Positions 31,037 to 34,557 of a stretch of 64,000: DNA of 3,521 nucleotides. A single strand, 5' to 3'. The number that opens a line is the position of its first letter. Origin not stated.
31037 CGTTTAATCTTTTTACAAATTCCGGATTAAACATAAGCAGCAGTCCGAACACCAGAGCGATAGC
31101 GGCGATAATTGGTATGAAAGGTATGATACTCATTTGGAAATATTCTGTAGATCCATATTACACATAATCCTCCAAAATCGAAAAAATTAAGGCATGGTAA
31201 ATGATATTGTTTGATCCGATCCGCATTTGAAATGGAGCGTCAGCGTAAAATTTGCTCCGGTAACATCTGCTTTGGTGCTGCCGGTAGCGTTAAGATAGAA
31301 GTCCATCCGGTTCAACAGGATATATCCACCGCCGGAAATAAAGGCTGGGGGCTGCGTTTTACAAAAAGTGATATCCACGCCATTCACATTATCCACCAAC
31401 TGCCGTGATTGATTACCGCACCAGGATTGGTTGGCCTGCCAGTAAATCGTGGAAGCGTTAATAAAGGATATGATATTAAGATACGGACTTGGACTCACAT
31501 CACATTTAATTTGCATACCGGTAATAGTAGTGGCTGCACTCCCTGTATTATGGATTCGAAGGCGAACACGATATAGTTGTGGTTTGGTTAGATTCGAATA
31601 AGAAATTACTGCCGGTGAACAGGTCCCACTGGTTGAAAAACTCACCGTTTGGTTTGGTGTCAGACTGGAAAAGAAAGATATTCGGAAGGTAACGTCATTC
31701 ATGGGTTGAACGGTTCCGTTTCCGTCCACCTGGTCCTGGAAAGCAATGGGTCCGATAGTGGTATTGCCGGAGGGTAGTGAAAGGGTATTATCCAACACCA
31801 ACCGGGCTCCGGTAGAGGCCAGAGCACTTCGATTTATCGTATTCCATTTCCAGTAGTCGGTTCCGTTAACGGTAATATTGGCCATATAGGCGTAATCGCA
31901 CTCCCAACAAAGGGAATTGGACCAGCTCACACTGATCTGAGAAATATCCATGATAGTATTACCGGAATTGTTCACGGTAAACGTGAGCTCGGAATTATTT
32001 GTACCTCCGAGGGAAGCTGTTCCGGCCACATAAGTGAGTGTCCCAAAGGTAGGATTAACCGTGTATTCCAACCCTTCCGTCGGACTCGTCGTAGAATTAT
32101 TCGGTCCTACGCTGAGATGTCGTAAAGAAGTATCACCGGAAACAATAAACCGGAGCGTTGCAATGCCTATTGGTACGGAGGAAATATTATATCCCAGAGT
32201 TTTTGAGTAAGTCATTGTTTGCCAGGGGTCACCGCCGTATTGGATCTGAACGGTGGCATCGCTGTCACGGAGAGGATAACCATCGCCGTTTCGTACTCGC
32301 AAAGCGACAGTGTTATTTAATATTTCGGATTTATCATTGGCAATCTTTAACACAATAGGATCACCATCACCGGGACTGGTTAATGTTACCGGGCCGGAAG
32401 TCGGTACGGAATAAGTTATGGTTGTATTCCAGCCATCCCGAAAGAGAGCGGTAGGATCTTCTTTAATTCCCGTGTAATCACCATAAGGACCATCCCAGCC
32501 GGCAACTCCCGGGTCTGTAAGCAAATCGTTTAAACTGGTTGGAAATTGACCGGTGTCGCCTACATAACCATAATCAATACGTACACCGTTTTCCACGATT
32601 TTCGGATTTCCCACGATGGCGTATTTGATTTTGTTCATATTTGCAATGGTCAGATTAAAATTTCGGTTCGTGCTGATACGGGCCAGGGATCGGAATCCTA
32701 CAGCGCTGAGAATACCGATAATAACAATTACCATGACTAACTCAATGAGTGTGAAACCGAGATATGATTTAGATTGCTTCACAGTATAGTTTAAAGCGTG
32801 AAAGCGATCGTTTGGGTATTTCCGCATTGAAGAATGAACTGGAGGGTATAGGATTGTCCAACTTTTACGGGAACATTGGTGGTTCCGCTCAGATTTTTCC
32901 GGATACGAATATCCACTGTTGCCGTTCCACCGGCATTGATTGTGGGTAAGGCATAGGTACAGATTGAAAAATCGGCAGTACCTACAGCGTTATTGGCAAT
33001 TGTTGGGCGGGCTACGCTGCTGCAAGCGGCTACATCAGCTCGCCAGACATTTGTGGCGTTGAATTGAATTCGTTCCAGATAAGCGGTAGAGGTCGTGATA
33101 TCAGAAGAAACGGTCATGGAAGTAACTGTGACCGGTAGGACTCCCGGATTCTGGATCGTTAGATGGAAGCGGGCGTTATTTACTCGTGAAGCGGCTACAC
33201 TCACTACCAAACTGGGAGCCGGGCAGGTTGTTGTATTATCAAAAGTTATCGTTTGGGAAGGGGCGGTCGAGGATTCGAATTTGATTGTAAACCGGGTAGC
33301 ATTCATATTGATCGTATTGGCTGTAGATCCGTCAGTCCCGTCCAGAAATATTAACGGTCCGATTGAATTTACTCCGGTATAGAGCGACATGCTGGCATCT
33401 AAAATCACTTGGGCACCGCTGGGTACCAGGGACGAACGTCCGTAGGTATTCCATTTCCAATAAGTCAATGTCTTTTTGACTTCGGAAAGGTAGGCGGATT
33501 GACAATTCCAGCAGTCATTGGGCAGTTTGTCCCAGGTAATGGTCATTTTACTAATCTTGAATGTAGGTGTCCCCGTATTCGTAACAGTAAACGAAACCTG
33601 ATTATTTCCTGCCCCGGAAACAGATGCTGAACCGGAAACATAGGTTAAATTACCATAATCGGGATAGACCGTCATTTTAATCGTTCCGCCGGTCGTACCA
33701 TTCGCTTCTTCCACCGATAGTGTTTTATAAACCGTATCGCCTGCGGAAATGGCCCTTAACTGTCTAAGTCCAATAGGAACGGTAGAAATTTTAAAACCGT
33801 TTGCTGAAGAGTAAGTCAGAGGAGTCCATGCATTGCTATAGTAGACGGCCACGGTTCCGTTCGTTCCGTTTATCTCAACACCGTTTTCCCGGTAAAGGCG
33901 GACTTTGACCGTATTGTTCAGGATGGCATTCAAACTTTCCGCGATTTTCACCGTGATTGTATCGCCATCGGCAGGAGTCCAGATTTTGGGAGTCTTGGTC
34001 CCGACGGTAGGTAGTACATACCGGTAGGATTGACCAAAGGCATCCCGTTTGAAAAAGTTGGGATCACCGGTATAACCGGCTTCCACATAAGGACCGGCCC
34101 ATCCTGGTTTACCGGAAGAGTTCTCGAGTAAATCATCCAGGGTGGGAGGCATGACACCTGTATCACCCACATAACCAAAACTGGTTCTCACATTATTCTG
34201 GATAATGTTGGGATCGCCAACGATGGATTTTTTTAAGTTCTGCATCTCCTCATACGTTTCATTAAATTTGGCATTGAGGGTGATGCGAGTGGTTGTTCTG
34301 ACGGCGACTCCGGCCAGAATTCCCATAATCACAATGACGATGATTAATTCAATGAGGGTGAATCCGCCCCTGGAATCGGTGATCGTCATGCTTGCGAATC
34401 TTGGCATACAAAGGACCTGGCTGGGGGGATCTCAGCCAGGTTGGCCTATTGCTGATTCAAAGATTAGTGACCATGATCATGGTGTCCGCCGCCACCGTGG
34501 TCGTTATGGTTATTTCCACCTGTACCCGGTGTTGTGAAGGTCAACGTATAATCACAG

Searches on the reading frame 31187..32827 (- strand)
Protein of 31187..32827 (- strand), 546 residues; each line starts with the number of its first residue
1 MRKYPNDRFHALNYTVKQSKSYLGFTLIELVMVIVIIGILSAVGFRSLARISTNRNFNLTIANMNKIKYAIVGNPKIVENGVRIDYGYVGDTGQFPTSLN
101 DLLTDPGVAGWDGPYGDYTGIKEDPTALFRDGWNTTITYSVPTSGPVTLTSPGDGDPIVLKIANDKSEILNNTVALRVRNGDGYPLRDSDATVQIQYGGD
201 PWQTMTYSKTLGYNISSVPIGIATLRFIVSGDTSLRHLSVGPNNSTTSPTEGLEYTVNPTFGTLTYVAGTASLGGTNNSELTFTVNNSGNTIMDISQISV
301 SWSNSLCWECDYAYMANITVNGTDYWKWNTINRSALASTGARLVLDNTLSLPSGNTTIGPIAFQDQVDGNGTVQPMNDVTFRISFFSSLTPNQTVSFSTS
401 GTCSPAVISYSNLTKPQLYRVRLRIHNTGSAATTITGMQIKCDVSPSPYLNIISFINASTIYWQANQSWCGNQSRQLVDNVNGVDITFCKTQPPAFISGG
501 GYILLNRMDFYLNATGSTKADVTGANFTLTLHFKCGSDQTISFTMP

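Call 6: search_protein_families(library=ncbifam, proteins=[window:31187-32827:-], max_evalue=0.01)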
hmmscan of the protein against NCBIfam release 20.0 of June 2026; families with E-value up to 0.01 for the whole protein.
window:31187-32827:- (546 aa): 6 families
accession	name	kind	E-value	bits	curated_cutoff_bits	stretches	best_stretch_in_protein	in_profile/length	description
TIGR02532.1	IV_pilin_GFxxxE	domain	5.4e-05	22.9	16.3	1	24-44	3-23/24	prepilin-type N-terminal cleavage/methylation domain-containing protein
NF007862.0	PRK10574.1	equivalog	0.00016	21.9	138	1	23-47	5-29/145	prepilin peptidase-dependent pilin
TIGR01708.2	typeII_sec_gspH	equivalog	0.00034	20.7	80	1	24-49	3-28/169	type II secretion system minor pseudopilin GspH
TIGR01710.1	typeII_sec_gspG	equivalog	0.00041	20.4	88.85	1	24-71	2-49/134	type II secretion system major pseudopilin GspG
NF007800.0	PRK10506.1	equivalog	0.0015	18.3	158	1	20-50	6-36/163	prepilin peptidase-dependent protein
NF041775.1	typeIV_PilA_Myxo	equivalog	0.0026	17.8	400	1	24-47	12-35/214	type IV pilin protein PilA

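Call 7: search_protein_families(library=pfam, proteins=[window:31187-32827:-], max_evalue=0.01)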
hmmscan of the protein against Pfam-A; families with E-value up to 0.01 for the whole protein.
window:31187-32827:- (546 aa): 1 family
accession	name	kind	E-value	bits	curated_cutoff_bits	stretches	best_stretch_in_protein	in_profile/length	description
PF07963.17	N_methyl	-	1.7e-05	24.6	21.2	1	23-43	5-25/27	Prokaryotic N-terminal methylation motif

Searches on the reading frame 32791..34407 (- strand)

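Call 7: search_protein_families(library=pfam, proteins=[window:32791-34407:-], max_evalue=0.01)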
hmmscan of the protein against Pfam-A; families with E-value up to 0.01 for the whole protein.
window:32791-34407:- (538 aa): 1 family
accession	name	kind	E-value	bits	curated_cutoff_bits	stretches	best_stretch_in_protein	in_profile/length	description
PF07963.17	N_methyl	-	1.4e-07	31.2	21.2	1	13-35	4-26/27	Prokaryotic N-terminal methylation motif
